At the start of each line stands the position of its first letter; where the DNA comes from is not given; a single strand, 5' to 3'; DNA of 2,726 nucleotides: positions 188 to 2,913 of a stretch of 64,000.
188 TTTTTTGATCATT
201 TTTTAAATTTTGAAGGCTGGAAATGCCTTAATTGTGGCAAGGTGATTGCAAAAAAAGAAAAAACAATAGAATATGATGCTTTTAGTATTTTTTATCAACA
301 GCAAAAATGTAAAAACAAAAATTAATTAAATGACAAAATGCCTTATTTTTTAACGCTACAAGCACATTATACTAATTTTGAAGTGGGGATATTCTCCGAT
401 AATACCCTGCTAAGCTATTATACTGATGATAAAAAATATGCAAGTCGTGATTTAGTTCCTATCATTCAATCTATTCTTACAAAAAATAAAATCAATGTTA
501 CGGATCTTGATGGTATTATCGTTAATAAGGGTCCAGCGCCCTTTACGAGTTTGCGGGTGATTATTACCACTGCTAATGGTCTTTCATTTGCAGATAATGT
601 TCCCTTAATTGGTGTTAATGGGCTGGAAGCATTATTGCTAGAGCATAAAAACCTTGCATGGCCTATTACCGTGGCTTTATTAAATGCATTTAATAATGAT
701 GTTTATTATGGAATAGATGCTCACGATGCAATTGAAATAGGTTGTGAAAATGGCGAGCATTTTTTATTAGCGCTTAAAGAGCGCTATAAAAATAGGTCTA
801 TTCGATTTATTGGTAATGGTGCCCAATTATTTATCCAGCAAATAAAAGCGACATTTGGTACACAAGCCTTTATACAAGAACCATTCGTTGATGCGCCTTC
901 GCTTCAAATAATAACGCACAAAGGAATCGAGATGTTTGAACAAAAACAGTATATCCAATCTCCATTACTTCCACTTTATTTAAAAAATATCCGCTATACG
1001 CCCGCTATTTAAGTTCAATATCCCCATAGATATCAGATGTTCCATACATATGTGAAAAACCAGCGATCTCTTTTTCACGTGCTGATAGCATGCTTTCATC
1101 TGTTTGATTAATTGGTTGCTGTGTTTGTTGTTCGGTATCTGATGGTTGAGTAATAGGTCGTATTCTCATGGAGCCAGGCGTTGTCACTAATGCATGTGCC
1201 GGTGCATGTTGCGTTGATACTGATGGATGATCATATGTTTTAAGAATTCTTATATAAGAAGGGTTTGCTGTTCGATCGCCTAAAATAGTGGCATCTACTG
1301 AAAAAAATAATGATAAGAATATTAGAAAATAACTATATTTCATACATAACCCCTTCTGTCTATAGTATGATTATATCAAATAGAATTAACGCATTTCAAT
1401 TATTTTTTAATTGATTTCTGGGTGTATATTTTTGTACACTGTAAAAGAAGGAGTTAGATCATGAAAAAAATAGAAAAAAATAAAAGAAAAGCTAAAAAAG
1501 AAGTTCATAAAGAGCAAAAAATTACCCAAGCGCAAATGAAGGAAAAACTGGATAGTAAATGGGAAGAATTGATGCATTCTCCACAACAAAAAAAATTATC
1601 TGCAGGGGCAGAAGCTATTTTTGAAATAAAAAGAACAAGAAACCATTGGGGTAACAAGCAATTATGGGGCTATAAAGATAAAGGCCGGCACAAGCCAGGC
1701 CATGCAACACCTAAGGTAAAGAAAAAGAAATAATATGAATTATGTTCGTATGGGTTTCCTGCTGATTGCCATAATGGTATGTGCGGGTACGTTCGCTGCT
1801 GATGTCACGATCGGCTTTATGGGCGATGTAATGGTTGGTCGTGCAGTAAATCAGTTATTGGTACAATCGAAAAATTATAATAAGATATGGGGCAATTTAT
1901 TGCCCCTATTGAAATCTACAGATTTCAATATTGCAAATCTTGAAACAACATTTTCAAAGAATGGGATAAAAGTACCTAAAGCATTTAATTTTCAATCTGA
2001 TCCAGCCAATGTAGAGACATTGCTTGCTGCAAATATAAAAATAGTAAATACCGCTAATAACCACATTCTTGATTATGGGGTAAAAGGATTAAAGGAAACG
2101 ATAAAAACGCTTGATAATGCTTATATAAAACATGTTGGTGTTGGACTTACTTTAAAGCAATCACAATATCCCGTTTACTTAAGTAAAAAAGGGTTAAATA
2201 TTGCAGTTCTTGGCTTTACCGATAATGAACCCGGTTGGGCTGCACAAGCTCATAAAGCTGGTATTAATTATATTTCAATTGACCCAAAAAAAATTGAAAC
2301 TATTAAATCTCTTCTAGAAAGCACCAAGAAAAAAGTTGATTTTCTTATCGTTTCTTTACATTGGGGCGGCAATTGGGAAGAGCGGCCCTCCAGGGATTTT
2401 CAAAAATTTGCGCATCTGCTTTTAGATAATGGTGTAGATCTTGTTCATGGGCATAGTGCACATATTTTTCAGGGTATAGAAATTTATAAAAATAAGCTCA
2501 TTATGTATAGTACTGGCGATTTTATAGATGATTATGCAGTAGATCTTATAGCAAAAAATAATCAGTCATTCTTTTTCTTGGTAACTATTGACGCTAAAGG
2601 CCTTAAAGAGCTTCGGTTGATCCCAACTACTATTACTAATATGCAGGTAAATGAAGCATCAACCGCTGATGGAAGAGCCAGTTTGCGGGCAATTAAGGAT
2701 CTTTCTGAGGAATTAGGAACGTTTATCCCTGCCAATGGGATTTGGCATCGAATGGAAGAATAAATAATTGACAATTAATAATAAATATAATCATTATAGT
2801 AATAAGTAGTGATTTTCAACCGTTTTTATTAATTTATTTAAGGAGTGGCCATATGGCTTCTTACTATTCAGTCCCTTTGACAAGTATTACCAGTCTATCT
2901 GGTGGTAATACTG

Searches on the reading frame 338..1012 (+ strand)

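Call 14: search_protein_families(library=pfam, proteins=[window:338-1012:+], max_evalue=0.001)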
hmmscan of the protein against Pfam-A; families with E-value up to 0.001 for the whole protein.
window:338-1012:+ (224 aa): 1 family
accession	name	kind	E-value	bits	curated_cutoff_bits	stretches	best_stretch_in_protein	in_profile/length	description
PF00814.31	TsaD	-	4.5e-17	63.1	24.8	1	36-132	30-126/264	tRNA N6-adenosine threonylcarbamoyltransferase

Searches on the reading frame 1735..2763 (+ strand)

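Call 3: search_protein_families(library=pfam, proteins=[window:1735-2763:+], max_evalue=0.1)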
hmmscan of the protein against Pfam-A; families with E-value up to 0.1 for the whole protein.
window:1735-2763:+ (342 aa): 1 family
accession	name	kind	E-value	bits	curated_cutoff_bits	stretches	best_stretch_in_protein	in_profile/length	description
PF09587.15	PGA_cap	-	2.5e-76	257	27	1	25-267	1-255/255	Bacterial capsule synthesis protein PGA_cap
